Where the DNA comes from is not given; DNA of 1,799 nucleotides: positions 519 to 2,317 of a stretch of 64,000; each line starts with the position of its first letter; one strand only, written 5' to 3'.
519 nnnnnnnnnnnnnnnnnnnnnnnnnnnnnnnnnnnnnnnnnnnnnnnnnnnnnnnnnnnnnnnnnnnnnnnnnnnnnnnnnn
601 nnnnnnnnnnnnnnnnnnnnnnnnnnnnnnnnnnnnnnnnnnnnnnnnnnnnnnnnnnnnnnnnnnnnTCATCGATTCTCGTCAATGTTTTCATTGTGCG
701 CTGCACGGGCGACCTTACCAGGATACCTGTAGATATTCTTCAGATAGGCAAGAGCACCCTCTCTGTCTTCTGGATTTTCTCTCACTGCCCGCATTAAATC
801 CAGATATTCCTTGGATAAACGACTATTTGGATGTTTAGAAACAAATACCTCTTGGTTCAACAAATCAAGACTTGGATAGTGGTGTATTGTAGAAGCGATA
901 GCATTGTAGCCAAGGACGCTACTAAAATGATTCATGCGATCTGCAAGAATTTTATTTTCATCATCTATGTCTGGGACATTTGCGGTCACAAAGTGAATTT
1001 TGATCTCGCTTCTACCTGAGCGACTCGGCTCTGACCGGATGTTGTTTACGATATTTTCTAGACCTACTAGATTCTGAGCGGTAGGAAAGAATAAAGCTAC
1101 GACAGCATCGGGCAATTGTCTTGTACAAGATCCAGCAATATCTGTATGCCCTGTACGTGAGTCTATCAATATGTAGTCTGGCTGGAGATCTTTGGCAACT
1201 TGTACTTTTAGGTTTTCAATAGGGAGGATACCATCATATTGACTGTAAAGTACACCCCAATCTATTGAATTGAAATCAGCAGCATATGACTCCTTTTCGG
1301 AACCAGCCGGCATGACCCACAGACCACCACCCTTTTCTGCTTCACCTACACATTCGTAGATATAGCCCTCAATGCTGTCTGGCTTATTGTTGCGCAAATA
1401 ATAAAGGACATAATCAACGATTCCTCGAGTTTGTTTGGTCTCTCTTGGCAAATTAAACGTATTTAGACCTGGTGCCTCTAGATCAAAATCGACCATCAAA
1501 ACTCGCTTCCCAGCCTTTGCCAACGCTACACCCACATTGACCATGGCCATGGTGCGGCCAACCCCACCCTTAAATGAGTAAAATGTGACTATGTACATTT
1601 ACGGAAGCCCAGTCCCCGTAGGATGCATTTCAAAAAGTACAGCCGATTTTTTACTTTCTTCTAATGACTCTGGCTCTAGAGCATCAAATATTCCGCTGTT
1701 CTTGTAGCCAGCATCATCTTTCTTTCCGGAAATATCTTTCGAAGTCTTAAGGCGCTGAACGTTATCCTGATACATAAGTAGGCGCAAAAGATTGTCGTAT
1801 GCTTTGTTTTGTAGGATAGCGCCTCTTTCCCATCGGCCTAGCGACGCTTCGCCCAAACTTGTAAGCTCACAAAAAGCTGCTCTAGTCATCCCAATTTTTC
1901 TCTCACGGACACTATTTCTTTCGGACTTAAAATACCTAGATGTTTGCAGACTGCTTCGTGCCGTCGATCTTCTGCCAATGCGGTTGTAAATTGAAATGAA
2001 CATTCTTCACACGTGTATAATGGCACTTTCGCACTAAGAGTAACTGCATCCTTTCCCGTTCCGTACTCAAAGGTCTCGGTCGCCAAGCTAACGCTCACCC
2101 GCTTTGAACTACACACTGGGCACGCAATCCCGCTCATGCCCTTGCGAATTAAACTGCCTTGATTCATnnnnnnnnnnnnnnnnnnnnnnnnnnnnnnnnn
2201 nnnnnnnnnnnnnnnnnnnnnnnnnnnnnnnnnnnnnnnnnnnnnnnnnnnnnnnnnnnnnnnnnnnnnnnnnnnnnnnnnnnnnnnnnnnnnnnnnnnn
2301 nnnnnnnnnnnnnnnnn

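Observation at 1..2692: MqsR-like toxin, MqsA-like antitoxin and a KGGVGR ParA-fold ATPase form one translationally coupled operon on a tRNA-Arg island (candidate uncharacterised multi-component system, cut by the window edge)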

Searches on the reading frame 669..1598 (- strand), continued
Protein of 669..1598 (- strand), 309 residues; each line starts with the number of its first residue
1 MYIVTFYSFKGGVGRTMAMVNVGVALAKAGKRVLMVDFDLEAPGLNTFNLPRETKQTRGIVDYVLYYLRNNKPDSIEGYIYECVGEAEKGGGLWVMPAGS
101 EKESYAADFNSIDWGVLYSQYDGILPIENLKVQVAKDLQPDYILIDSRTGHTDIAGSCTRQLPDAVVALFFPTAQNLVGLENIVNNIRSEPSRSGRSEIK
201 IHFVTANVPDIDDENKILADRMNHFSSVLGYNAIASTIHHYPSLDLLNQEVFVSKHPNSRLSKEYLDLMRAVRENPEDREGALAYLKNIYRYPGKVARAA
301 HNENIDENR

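Call 86: predict_structure(alignment_id=A6)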
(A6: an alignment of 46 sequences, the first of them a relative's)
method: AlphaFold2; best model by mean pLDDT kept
length: 541 residues; sequences in the alignment: 46
mean_pLDDT: 87.7   pTM: 0.82
mean pLDDT of the five models: 87.7, 86.4, 86.2, 86.0, 81.5
residues with pLDDT >= 90: 378; 70-90: 99; 50-70: 39; < 50: 25
segments of 3 or more residues with pLDDT < 50: 517-541
pLDDT, mean of each block of 10 residues (from residue 1): 92 83 96 95 82 88 96 95 86 95 91 91 93 97 90 81 94 91 94 91 86 76 93 90 73 91 96 95 95 71 85 96 98 96 98 96 98 98 98 97 95 96 95 90 94 91 92 91 80 67 72 53 44 33 31
secondary structure, 60 per line:
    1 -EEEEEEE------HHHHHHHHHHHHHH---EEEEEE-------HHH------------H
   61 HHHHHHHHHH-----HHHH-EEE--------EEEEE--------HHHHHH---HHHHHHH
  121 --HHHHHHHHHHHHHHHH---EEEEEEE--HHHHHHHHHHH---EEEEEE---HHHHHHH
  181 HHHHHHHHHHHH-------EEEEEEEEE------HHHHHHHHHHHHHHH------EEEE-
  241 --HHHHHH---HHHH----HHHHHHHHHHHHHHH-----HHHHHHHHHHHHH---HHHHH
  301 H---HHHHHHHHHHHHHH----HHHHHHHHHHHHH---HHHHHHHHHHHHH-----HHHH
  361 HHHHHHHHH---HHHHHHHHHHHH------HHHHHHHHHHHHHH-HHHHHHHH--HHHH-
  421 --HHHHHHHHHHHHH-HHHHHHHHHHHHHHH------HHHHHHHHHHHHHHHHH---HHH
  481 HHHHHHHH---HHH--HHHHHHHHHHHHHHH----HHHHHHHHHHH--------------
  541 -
elements in order: E2-8 H15-28 E32-37 H60-70 H76-79 E81-83 E92-96 H105-110 H114-120 H123-138 E142-148 H151-161 E165-170 H174-192 E200-208 H215-229 E236-239 H243-248 H252-255 H260-274 H280-292 H296-301 H305-318 H323-335 H339-351 H357-369 H373-384 H391-404 H406-413 H416-419 H423-435 H437-451 H458-474 H478-488 H497-511 H516-526

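Call 88: fold_search(model_id=the predicted structure, library=pdb)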
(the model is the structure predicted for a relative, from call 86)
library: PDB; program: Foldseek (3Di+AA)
matches with E <= 10: 1576; with E <= 0.001: 135
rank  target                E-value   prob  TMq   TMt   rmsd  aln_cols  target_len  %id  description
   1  1hyq                  3.2e-06  1.00  0.35  0.74   5.0       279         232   18  MIND BACTERIAL CELL DIVISION REGULATOR FROM A. FULGIDUS (released 2001-03-14)
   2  6iub_A                4.1e-06  1.00  0.39  0.73   4.7       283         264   17  Structure of Helicobacter pylori Soj protein (released 2019-02-13)
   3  8jml_B                4.4e-06  1.00  0.38  0.72   4.5       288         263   17  Structure of Helicobacter pylori Soj protein mutant, D41A (released 2024-05-29)
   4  2bek_A                5.7e-06  1.00  0.37  0.75   3.9       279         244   18  Structure of the bacterial chromosome segregation protein Soj (released 2005-01-12)
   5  2bek_B                6.2e-06  1.00  0.37  0.75   4.1       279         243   17  Structure of the bacterial chromosome segregation protein Soj (released 2005-01-12)
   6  6yay_B                6.4e-06  1.00  0.35  0.71   5.0       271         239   18  Crystal structure of a Selenium-derivatized complex of the bacterial cellulose secretion regulators BcsR and BcsQ, cry (released 2021-02-24)
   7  1wcv                  7.3e-06  1.00  0.37  0.76   4.1       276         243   16  Structure of the bacterial chromosome segregation protein Soj (released 2005-01-12)
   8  8ray_A                7.9e-06  1.00  0.37  0.73   4.4       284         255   17  ParA in complex with ATP (released 2025-03-26)
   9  6o0b_A                8.3e-06  1.00  0.36  0.64   4.7       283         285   14  Structural and Mechanistic Insights into CO2 Activation by Nitrogenase Iron Protein (released 2019-09-04)
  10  4v02_A                9.4e-06  1.00  0.36  0.73   4.3       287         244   18  MinC:MinD cell division protein complex, Aquifex aeolicus (released 2015-01-14)
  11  9a6n_A                1.1e-05  1.00  0.36  0.69   4.9       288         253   20  Integrative model of SOJ-NRDR by crosslinking MS and deep learning (released 2024-09-18)
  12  6non_A                1.2e-05  1.00  0.40  0.79   3.4       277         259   17  Structure of Cyanthece apo McdA (released 2019-04-24)
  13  8jmj_A                1.3e-05  1.00  0.38  0.71   4.4       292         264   16  Structure of Helicobacter pylori Soj-DNA-Spo0J complex (released 2024-05-29)
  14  3ea0_B                1.3e-05  1.00  0.36  0.73   4.1       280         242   18  Crystal Structure of ParA Family ATPase from Chlorobium tepidum TLS (released 2008-09-23)
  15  6nop_B                1.4e-05  1.00  0.38  0.73   4.2       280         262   16  Structure of Cyanothece McdA(D38A)-ATP complex (released 2019-04-24)
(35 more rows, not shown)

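Call 90: search_protein_families(library=phrogs, proteins=[window:669-1598:-], max_evalue=0.01)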
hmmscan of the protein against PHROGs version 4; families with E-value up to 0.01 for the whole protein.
window:669-1598:- (309 aa): 1 family
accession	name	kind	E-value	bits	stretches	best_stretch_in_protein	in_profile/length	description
phrog_164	-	DNA, RNA and nucleotide metabolism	1.8e-13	51.4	1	1-275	224-472/500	ParA-like partition protein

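Call 91: search_protein_families(library=ncbifam, proteins=[L001:5427-5996:+, L004:234-806:+, L001:5062-5415:+, P0003], max_evalue=0.001)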
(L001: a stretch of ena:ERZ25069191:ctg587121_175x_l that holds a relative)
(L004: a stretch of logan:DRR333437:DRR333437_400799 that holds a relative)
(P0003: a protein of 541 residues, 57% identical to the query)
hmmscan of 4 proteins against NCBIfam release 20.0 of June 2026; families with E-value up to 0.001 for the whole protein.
L001:5427-5996:+ (189 aa): 1 family
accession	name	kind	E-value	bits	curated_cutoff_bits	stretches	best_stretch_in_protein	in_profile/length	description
TIGR03830.1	CxxCG_CxxCG_HTH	subfamily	3.7e-16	59.1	61.8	1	19-136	1-117/127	type II TA system antitoxin MqsA family protein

L004:234-806:+ (190 aa): 1 family
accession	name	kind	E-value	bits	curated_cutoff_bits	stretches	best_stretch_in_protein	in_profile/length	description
TIGR03830.1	CxxCG_CxxCG_HTH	subfamily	1.1e-17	64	61.8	1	15-133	1-119/127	type II TA system antitoxin MqsA family protein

L001:5062-5415:+ (117 aa): 0 families

P0003 (541 aa): 11 families
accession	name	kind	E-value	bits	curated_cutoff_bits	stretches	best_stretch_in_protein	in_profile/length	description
NF047398.1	AAA_KGGVGR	domain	5.9e-53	180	90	1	2-187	3-189/190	KGGVGR-motif variant AAA ATPase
NF041546.1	ParA_partition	equivalog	8.8e-06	25.4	180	1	3-39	1-37/203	ParA family partition ATPase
TIGR01968.1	minD_bact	equivalog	1.1e-05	24.9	212.9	1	3-40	3-40/261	septum site-determining protein MinD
NF010423.0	PRK13849.1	equivalog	1.5e-05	24.5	313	1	1-41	1-41/231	conjugal transfer ATPase VirC1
TIGR01969.1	minD_arch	subfamily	2.6e-05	23.6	201.75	1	3-41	2-40/251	cell division ATPase MinD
NF041136.1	MrpORP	equivalog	5.2e-05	22.7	450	1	5-45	9-49/365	iron-sulfur cluster carrier protein MrpORP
NF040564.1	SCO2523_fam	equivalog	6.9e-05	22.3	200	1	7-99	6-103/305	SCO2523 family variant P-loop protein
TIGR03018.1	pepcterm_TyrKin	hypoth_equivalog_domain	7.1e-05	22.2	230.65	0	8-120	42-142/207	XrtA-associated tyrosine autokinase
TIGR03371.1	cellulose_yhjQ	equivalog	0.00018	21.1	157.85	1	1-41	1-41/246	cellulose biosynthesis protein BcsQ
NF008669.0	PRK11670.1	equivalog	0.00065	18.7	348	0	4-82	110-188/369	iron-sulfur cluster carrier protein ApbC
TIGR03453.1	partition_RepA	equivalog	0.00077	18.4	348.45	0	3-42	106-145/387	plasmid partitioning protein RepA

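Call 92: find_related_loci(query=A6, collection=metagenome_contigs, flank=3000)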
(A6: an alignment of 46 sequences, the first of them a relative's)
Query A6 (541 aa) in metagenome_contigs; peptide patterns used: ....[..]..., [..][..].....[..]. (x = any residue, [..] = any of these).
600 stretches matched a pattern (row limit reached: there are more); 518 encode a relative of the query (tblastn E <= 1e-3); the best 80 are kept; 80 distinct loci.
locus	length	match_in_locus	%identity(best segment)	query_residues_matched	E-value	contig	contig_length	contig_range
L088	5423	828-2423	54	1-540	0e+0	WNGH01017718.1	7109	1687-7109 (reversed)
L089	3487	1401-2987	54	1-535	0e+0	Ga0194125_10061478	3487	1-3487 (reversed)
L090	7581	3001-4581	53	1-530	2e-178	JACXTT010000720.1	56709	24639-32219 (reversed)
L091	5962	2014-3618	50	1-530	3e-175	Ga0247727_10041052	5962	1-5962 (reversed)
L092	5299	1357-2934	51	1-531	2e-176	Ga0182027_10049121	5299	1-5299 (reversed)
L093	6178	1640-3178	49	1-519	1e-162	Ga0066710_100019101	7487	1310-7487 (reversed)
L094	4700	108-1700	47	1-534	1e-159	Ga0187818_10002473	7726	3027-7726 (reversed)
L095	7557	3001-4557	49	1-523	9e-156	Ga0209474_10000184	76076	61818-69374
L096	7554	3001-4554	50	1-523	3e-155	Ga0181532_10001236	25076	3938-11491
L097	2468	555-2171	47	1-541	2e-164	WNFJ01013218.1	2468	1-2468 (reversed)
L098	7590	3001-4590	48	1-534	2e-153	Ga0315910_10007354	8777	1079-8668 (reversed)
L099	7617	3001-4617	48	1-534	3e-151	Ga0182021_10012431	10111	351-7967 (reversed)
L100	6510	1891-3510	47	1-532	1e-150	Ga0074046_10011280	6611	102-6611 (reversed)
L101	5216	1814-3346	47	1-517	1e-151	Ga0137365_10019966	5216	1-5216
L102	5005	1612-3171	45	1-524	1e-151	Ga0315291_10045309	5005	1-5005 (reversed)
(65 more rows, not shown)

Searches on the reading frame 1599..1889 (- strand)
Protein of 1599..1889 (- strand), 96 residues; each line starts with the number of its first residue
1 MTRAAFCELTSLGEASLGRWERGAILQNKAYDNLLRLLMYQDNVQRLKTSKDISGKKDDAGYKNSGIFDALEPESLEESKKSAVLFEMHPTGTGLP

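Call 6: search_protein_families(library=ncbifam, proteins=[window:1599-1889:-], max_evalue=1)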
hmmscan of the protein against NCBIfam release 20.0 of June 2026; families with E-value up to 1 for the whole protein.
window:1599-1889:- (96 aa): 1 family
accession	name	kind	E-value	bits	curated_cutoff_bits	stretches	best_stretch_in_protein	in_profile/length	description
TIGR03830.1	CxxCG_CxxCG_HTH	subfamily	9.9e-06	25.4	61.8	1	2-41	80-119/127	type II TA system antitoxin MqsA family protein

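Call 7: search_protein_families(library=padloc, proteins=[window:1599-1889:-], max_evalue=1)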
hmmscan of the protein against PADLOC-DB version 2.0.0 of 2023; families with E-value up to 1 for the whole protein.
window:1599-1889:- (96 aa): 0 families

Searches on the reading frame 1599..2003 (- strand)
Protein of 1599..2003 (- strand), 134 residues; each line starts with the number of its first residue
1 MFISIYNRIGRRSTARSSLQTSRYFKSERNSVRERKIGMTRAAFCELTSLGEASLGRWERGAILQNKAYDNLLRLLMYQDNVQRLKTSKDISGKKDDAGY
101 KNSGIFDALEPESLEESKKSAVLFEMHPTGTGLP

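Call 5: search_protein_families(library=pfam, proteins=[window:1599-2003:-], max_evalue=1)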
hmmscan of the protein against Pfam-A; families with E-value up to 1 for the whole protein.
window:1599-2003:- (134 aa): 3 families
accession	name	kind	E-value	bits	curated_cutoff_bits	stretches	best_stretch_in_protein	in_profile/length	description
PF13560.12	HTH_31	-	0.0037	18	27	1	33-76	10-54/64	Helix-turn-helix domain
PF21715.3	CggR_N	-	0.057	13.6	30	1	3-54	12-63/71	CggR N-terminal DNA binding domain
PF01381.28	HTH_3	-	0.082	13.4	23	1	33-64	5-33/55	Helix-turn-helix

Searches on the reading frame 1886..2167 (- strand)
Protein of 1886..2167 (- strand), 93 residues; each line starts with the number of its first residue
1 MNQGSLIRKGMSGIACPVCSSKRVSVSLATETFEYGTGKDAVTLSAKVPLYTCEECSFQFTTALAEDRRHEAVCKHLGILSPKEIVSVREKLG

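Call 5: search_protein_families(library=pfam, proteins=[window:1886-2167:-], max_evalue=1)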
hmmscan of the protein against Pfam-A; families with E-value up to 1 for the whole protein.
window:1886-2167:- (93 aa): 10 families
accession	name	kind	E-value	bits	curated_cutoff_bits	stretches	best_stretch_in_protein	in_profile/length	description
PF23451.1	Zn_ribbon_PaaD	-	0.021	14.9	27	1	11-25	12-26/53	PaaD zinc beta ribbon domain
PF09723.15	Zn_ribbon_8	-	0.028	14.9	34.4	0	51-75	6-30/41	Zinc ribbon domain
PF14122.12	YokU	-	0.047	14.1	27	1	16-61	2-46/87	YokU-like protein, putative antitoxin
PF13878.12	zf-C2H2_3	-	0.057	13.7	27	1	51-74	14-38/40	zinc-finger of acetyl-transferase ESCO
PF14690.11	Zn_ribbon_ISL3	-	0.061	14.2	25.5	0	37-56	28-47/47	zinc-finger of transposase IS204/IS1001/IS1096/IS1165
PF01096.23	Zn_ribbon_TFIIS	-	0.064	13.5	21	0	51-61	29-39/39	Transcription factor S-II (TFIIS)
PF23447.1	DUF7128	-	0.065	13.6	25.7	1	51-75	13-36/44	Domain of unknown function (DUF7128)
PF24292.1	DUF7479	-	0.07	13.7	27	0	13-32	30-49/60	Domain of unknown function (DUF7479)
PF11781.13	Zn_ribbon_RRN7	-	0.21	11.7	27.1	0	13-24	4-15/32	Zinc-finger of RNA-polymerase I-specific TFIIB, Rrn7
PF25208.1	DUF7838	-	0.32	11.4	28.5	0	16-61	9-44/55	Domain of unknown function (DUF7838)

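Call 6: search_protein_families(library=ncbifam, proteins=[window:1886-2167:-], max_evalue=1)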
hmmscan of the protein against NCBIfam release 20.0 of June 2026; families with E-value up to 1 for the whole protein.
window:1886-2167:- (93 aa): 6 families
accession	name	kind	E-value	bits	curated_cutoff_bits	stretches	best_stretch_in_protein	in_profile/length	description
TIGR03830.1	CxxCG_CxxCG_HTH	subfamily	1.2e-06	28.3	61.8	1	16-93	1-78/127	type II TA system antitoxin MqsA family protein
TIGR03831.1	YgiT_finger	domain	0.00013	22.1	20.2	1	16-57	1-39/46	YgiT-type zinc finger protein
TIGR02605.1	CxxC_CxxC_SSSS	subfamily_domain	0.0044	17.1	31.3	0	51-76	6-31/52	FmdB family zinc ribbon protein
NF050000.1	IS1_IS1595_Zn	domain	0.059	13.9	28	0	48-61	19-32/34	IS1/IS1595 family N-terminal zinc-binding domain-containing protein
NF033550.5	transpos_ISL3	equivalog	0.09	11.8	180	1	15-68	12-69/370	ISL3 family transposase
NF048018.1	IS256_N_4Cys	domain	0.25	12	27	0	15-24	1-10/31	transposase-like zinc-binding domain-containing protein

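Call 7: search_protein_families(library=padloc, proteins=[window:1886-2167:-], max_evalue=1)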
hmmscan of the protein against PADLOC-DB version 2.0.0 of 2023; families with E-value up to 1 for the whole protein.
window:1886-2167:- (93 aa): 0 families
